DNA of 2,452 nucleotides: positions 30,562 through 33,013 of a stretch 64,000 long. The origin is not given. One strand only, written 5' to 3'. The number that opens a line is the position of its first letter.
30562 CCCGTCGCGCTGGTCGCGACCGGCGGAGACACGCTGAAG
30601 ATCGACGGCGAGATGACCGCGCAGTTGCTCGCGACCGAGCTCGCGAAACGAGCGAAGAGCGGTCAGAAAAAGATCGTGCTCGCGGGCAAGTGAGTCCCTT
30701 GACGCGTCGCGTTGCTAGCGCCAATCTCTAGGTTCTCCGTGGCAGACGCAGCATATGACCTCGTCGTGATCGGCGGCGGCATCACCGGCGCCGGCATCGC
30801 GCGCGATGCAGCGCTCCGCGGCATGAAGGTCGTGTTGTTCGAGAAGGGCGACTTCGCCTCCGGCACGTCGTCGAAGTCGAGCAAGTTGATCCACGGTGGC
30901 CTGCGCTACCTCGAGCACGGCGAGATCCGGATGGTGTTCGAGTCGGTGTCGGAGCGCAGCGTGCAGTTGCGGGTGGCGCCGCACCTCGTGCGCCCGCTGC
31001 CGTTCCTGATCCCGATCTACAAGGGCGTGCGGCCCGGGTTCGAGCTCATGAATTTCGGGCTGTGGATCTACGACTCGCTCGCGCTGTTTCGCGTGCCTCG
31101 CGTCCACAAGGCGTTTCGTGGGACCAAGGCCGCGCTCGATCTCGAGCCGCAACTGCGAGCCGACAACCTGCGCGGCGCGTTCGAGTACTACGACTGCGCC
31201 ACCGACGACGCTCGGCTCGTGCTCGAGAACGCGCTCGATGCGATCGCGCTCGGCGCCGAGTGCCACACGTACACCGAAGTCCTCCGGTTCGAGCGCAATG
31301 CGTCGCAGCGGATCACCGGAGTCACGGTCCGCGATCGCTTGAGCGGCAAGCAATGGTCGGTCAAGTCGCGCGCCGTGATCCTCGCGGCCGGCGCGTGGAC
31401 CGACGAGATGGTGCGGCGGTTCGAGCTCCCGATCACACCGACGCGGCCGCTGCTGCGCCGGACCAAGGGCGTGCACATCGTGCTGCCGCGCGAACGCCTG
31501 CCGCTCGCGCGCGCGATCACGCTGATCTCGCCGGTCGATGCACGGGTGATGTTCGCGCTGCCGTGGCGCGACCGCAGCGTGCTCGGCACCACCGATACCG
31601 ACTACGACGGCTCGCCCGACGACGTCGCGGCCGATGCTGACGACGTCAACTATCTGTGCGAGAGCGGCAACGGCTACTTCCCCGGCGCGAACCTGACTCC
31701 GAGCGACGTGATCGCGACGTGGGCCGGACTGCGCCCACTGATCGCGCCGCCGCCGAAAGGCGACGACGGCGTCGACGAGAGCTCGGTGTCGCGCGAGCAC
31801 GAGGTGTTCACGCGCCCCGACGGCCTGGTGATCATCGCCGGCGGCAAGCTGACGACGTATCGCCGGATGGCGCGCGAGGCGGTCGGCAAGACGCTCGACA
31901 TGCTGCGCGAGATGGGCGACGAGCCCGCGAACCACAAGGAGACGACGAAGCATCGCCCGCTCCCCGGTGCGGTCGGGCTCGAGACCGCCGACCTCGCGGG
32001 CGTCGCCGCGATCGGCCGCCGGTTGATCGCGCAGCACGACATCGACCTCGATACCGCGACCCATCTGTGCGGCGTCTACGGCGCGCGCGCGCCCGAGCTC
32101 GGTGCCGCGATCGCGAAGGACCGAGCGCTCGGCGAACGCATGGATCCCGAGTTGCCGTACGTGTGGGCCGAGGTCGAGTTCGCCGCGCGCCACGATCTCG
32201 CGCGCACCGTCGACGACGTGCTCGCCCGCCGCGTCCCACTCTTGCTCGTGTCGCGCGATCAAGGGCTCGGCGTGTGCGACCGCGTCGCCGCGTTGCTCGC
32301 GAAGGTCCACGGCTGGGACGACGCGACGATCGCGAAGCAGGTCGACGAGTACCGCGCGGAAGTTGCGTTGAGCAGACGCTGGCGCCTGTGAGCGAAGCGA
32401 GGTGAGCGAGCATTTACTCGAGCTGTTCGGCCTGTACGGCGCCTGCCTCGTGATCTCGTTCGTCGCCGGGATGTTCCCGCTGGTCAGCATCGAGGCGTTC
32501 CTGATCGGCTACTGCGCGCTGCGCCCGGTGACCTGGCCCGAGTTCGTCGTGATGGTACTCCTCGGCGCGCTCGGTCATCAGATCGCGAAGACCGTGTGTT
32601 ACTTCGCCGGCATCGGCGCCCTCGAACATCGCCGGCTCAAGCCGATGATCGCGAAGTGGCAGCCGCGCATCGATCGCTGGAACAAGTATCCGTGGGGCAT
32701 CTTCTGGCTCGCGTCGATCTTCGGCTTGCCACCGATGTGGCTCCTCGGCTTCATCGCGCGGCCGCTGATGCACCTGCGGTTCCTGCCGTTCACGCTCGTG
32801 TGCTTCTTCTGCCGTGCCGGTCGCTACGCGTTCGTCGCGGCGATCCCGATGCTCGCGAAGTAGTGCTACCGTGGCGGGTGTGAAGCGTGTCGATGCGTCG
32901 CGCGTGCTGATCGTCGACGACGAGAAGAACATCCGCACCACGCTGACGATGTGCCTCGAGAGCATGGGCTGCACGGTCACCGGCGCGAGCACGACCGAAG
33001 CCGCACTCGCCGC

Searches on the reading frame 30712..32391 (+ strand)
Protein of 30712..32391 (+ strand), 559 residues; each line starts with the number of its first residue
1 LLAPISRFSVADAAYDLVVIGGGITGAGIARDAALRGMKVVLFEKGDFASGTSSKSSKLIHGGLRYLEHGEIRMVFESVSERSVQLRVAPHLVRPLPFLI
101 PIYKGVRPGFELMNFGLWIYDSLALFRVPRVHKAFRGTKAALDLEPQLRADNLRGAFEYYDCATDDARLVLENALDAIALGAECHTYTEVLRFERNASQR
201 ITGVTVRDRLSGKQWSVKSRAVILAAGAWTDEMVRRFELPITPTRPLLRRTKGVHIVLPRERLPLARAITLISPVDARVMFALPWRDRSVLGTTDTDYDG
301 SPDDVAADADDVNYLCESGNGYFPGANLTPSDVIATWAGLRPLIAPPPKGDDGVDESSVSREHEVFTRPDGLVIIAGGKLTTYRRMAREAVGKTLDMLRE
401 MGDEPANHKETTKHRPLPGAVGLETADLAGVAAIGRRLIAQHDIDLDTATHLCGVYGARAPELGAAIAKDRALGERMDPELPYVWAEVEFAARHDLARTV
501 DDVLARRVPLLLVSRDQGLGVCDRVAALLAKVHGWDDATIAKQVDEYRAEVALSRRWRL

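Call 25: search_protein_families(library=pfam, proteins=[window:30712-32391:+], max_evalue=1)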
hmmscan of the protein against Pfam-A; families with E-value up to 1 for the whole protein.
window:30712-32391:+ (559 aa): 11 families
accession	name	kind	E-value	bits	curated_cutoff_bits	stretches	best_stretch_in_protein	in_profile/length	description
PF01266.30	DAO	-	3.7e-59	201.5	27.9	1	16-377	1-334/353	FAD dependent oxidoreductase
PF16901.10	DAO_C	-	2.9e-28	98.7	31.4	1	411-539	2-125/126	C-terminal domain of alpha-glycerophosphate oxidase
PF00890.30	FAD_binding_2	-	1.6e-07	31.3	20.4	2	16-57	1-42/414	FAD binding domain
PF13450.12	NAD_binding_8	-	1e-05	26.2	21.9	1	19-57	1-39/68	NAD(P)-binding Rossmann-like domain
PF12831.13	FAD_oxidored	-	5.6e-05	23.1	27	1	16-57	1-42/416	FAD dependent oxidoreductase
PF07992.20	Pyr_redox_2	-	6.8e-05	22.9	26.1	1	15-56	1-43/291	Pyridine nucleotide-disulphide oxidoreductase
PF00070.33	Pyr_redox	-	0.014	16.4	22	1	17-47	2-32/82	Pyridine nucleotide-disulphide oxidoreductase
PF02737.24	3HCDH_N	-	0.019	15.3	22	1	18-45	3-30/180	3-hydroxyacyl-CoA dehydrogenase, NAD binding domain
PF01494.25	FAD_binding_3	-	0.055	13.1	22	1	16-230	3-161/349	FAD binding domain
PF03486.20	HI0933_like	-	0.089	12.7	50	1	16-47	2-33/244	HI0933-like protein Rossmann domain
PF01134.28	GIDA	-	0.11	12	22.1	1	16-44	1-29/391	Glucose inhibited division protein A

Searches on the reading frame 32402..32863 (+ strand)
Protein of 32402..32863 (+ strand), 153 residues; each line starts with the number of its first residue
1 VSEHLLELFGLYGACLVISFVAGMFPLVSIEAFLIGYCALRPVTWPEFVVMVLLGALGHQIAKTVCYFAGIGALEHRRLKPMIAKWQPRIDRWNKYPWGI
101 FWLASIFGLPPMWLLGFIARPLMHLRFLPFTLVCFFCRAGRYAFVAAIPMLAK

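Call 25: search_protein_families(library=pfam, proteins=[window:32402-32863:+], max_evalue=1)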
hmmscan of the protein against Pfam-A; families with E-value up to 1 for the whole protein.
window:32402-32863:+ (153 aa): 0 families

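Call 28: search_protein_families(library=ncbifam, proteins=[window:32402-32863:+], max_evalue=0.001)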
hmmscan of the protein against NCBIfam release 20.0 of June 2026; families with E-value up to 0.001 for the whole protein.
window:32402-32863:+ (153 aa): 0 families
